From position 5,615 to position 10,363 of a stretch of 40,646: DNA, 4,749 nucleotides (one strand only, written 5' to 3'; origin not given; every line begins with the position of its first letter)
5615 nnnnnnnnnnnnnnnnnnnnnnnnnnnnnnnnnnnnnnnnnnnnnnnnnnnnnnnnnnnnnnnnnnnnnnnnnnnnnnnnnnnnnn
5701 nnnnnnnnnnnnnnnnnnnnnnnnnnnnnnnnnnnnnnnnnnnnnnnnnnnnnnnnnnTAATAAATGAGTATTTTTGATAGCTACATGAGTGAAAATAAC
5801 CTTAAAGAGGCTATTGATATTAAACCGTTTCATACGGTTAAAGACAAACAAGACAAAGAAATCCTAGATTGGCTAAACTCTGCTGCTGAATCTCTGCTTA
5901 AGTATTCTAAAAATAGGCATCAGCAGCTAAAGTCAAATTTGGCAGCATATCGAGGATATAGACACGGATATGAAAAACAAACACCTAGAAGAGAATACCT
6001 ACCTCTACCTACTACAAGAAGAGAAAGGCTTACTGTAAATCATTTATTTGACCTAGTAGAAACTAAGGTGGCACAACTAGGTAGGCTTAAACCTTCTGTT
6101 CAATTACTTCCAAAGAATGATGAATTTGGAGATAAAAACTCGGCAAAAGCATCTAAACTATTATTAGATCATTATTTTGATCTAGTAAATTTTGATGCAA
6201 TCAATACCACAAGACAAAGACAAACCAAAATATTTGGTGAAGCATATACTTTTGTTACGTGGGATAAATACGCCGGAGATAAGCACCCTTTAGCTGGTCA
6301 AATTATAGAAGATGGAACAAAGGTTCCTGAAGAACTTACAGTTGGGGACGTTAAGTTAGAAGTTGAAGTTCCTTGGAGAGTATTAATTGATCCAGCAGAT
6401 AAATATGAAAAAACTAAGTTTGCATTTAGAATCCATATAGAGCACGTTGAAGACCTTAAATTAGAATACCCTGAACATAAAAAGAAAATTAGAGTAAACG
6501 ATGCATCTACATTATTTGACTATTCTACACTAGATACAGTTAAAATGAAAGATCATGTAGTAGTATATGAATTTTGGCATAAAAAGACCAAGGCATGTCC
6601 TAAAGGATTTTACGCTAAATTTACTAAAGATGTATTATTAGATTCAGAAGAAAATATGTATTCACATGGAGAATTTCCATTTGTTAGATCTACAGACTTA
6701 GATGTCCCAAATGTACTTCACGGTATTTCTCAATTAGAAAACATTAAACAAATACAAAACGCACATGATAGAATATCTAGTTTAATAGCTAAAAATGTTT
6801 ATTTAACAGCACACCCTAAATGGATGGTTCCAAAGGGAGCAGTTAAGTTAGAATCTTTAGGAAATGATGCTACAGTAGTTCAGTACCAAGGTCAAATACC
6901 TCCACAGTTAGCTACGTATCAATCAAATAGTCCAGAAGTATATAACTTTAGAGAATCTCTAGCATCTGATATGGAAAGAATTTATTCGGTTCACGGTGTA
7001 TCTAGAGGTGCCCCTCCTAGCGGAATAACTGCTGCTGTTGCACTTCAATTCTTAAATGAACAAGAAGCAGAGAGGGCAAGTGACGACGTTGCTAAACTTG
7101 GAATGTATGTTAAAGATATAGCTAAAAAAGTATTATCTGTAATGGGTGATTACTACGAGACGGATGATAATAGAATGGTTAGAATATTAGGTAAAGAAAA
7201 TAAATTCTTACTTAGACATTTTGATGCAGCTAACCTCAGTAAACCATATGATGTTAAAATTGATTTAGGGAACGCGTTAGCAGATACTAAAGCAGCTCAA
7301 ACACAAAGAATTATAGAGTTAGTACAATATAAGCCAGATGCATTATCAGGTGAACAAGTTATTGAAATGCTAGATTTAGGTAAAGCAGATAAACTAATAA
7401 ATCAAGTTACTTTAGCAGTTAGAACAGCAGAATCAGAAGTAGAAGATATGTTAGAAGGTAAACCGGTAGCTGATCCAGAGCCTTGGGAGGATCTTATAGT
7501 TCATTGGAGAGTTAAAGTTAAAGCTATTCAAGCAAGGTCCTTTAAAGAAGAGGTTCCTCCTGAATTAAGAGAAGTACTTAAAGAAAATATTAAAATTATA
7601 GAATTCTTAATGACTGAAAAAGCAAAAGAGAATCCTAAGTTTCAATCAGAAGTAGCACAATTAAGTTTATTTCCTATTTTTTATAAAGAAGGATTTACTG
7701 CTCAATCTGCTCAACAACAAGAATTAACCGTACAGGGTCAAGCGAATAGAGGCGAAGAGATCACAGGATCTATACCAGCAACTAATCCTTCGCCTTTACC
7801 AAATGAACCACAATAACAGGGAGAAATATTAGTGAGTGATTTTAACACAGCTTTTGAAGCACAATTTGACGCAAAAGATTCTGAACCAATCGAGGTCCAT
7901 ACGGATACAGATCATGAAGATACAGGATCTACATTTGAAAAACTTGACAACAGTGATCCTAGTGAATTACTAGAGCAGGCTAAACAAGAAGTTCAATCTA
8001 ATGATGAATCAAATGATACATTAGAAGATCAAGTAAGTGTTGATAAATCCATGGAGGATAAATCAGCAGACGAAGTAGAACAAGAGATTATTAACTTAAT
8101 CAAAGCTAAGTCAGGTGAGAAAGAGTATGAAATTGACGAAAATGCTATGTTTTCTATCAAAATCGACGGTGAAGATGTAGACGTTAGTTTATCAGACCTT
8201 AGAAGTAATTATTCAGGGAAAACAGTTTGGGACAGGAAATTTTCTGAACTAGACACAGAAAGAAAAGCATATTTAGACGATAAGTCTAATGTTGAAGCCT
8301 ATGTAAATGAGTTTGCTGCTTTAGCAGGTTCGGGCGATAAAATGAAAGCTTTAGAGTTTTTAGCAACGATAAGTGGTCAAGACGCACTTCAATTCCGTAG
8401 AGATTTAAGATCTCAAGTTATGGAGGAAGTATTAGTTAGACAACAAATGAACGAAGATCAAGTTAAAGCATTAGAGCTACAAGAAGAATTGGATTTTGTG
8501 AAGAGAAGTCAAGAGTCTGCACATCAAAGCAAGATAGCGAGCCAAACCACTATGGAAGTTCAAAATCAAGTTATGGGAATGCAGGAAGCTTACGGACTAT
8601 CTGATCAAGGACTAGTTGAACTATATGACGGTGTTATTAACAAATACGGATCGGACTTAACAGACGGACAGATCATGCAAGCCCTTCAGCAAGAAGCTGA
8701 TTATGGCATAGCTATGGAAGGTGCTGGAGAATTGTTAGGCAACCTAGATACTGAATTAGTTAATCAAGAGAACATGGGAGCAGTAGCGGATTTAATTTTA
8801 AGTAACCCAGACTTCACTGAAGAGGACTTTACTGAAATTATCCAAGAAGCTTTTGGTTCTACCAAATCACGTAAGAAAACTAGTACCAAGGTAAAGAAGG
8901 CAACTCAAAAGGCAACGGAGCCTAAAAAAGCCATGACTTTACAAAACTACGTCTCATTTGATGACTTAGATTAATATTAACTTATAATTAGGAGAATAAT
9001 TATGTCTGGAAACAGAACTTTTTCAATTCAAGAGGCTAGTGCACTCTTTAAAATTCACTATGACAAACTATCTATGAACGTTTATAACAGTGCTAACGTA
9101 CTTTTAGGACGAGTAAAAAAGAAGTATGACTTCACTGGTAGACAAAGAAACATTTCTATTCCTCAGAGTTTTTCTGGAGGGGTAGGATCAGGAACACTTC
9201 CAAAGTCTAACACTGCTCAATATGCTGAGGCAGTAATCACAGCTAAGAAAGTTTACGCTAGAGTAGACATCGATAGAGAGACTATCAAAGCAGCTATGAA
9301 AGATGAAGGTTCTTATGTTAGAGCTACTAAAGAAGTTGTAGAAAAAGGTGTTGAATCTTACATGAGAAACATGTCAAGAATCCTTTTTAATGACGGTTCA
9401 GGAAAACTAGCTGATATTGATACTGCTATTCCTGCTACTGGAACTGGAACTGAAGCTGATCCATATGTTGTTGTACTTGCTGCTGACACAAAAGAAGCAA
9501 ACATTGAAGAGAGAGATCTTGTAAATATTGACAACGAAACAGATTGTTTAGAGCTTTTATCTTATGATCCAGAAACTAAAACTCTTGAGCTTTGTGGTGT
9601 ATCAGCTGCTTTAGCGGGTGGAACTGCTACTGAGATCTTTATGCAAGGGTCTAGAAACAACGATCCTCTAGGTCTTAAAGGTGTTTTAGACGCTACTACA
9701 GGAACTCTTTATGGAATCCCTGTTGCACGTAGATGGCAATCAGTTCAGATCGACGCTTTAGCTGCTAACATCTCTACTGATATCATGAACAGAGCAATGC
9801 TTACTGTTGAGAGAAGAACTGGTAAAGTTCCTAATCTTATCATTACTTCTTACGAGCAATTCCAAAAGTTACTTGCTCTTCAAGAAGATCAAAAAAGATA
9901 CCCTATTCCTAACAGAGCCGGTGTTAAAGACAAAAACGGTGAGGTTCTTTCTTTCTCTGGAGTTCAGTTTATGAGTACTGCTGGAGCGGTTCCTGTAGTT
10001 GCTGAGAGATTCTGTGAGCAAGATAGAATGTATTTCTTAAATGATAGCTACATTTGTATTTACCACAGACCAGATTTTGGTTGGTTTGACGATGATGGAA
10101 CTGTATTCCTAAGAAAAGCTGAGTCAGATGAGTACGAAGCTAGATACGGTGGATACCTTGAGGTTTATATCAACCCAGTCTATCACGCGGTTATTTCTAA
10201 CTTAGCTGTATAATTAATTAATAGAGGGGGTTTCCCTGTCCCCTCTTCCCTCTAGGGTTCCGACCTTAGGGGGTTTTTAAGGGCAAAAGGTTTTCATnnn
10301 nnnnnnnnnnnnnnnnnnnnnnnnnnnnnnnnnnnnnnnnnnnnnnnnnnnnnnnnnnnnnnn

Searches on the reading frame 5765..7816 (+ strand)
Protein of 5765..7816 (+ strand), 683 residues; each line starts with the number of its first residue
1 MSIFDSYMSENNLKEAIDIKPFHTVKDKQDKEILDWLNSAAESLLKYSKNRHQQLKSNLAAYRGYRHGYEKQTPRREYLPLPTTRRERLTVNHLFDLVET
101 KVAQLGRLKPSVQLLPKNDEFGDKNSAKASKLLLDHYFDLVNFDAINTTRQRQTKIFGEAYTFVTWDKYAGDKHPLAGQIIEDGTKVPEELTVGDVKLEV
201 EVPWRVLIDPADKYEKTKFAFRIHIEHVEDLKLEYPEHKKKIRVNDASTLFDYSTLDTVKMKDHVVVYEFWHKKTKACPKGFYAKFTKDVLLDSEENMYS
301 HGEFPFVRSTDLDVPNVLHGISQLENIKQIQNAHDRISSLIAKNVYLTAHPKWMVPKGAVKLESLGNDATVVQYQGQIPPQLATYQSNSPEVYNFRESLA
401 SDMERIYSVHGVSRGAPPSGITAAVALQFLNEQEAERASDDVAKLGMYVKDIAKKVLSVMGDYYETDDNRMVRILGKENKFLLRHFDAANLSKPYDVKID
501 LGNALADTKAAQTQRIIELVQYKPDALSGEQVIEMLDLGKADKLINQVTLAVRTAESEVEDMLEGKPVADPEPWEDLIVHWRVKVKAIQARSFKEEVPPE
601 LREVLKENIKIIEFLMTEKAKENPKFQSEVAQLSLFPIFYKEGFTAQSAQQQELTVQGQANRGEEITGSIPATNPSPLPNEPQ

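Call 57: search_protein_families(library=phrogs, proteins=[window:5765-7816:+], max_evalue=0.001)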
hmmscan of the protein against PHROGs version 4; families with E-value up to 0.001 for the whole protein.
window:5765-7816:+ (683 aa): 2 families
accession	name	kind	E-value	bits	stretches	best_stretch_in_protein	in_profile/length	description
phrog_156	-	head and packaging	3e-32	112.9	1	44-551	16-563/681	portal protein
phrog_1216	-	head and packaging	1.4e-11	44.7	1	244-525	278-566/714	portal protein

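Call 86: search_dna_similar(query=window:5765-7816:+, collection=phages, mode=protein, max_rows=15)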
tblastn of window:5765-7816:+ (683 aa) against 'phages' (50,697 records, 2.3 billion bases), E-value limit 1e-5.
Records with a match: 20; places in all: 20; records where one place covers at least 80% of the query: 0.
Best place of each record, by identity: <60% 20.
By first word of the organism name: Arthrobacter 8; Bacteriophage 5; Microbacterium 2; Caudoviricetes 2; Cellulosimicrobium 1; Proteobacteria 1; Bacillus 1.
By host as written in the record: Arthrobacter sp. ATCC 21022 8; - 7; Microbacterium paraoxydans NRRL B-14843 2; Cellulosimicrobium sp. 1; Silvanigrella aquatica Nonnen-W8red 1; Bacillus sp. (in: Bacteria) 1.
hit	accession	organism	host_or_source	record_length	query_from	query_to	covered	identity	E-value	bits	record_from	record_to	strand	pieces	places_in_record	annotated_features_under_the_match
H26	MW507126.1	Microbacterium phage Shocker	Microbacterium paraoxydans NRRL B-14843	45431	29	562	78%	22.7%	1e-29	132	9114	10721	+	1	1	20: portal protein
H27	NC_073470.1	Microbacterium phage Shocker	Microbacterium paraoxydans NRRL B-14843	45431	29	562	78%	22.7%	1e-29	132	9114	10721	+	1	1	20: portal protein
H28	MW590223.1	Cellulosimicrobium phage DS1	Cellulosimicrobium sp.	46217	80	579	73%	22.6%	6e-24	114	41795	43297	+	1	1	hypothetical protein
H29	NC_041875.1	Arthrobacter phage Jasmine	Arthrobacter sp. ATCC 21022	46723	52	538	71%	22.9%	3e-22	108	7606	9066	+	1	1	15: portal protein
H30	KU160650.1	Arthrobacter phage Jasmine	Arthrobacter sp. ATCC 21022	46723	52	538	71%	22.9%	3e-22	108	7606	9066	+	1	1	15: portal protein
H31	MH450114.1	Arthrobacter phage Brad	Arthrobacter sp. ATCC 21022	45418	52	538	71%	22.8%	1e-22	110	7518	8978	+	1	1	13: portal protein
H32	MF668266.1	Arthrobacter phage Adat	Arthrobacter sp. ATCC 21022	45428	52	538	71%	22.8%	1e-22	110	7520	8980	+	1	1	portal protein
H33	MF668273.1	Arthrobacter phage GurgleFerb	Arthrobacter sp. ATCC 21022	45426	52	538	71%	22.8%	1e-22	110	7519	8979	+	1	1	portal protein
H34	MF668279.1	Arthrobacter phage Nellie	Arthrobacter sp. ATCC 21022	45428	52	538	71%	22.8%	1e-22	110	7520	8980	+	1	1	portal protein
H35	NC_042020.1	Arthrobacter phage Adat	Arthrobacter sp. ATCC 21022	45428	52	538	71%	22.8%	1e-22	110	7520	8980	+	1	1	portal protein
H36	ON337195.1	Arthrobacter phage Casserole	Arthrobacter sp. ATCC 21022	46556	52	538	71%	22.4%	1e-22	109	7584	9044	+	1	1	13: portal protein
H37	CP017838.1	Proteobacteria phage MWH-Nonnen-W8red 1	Silvanigrella aquatica Nonnen-W8red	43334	122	603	71%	22.5%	2e-6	57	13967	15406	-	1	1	record has no annotation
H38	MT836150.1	Bacteriophage sp.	human fecal samples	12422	87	519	63%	22.6%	3e-9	67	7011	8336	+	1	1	record has no annotation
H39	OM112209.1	Bacillus phage PK1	Bacillus sp. (in: Bacteria)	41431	90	545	67%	21.3%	2e-12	77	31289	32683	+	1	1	none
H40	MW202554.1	Caudoviricetes sp.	Manatee Spring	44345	170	521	52%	22.2%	3e-15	86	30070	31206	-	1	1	portal protein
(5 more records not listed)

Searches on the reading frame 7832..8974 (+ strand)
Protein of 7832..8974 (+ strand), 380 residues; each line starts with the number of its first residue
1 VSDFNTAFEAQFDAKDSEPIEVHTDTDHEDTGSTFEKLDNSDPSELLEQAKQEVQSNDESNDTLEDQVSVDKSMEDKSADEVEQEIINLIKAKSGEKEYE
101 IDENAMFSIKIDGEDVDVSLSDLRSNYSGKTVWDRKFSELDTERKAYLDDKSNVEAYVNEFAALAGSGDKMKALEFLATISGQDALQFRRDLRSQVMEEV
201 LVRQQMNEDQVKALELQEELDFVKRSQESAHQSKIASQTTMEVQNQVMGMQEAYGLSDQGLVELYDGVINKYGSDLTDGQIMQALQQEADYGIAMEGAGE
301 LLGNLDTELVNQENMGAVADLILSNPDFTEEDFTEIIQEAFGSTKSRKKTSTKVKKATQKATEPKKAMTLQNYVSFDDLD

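Call 57: search_protein_families(library=phrogs, proteins=[window:7832-8974:+], max_evalue=0.001)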
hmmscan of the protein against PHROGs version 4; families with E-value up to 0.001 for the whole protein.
window:7832-8974:+ (380 aa): 1 family
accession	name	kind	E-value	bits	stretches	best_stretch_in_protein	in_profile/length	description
phrog_3927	-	head and packaging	4.5e-07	30.7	1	27-162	21-151/342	head scaffolding protein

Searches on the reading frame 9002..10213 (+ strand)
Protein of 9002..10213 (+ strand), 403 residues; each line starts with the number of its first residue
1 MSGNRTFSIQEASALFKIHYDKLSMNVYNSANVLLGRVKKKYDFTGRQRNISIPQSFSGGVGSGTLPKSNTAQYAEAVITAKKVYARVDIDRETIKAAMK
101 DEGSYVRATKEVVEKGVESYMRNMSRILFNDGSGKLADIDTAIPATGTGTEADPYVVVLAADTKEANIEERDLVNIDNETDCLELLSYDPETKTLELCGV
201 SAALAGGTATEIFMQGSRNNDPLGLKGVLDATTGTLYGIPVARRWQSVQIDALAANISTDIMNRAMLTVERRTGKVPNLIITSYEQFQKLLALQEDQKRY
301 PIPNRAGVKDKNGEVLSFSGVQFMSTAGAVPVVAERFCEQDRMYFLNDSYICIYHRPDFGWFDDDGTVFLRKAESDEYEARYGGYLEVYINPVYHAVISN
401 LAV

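Call 57: search_protein_families(library=phrogs, proteins=[window:9002-10213:+], max_evalue=0.001)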
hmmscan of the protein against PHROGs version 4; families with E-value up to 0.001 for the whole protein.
window:9002-10213:+ (403 aa): 2 families
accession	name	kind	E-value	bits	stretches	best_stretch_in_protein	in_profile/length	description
phrog_14242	-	head and packaging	4.9e-29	102.2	1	15-383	11-369/396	major head protein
phrog_9953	-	head and packaging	1.1e-07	32.6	1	209-355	132-282/329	major head protein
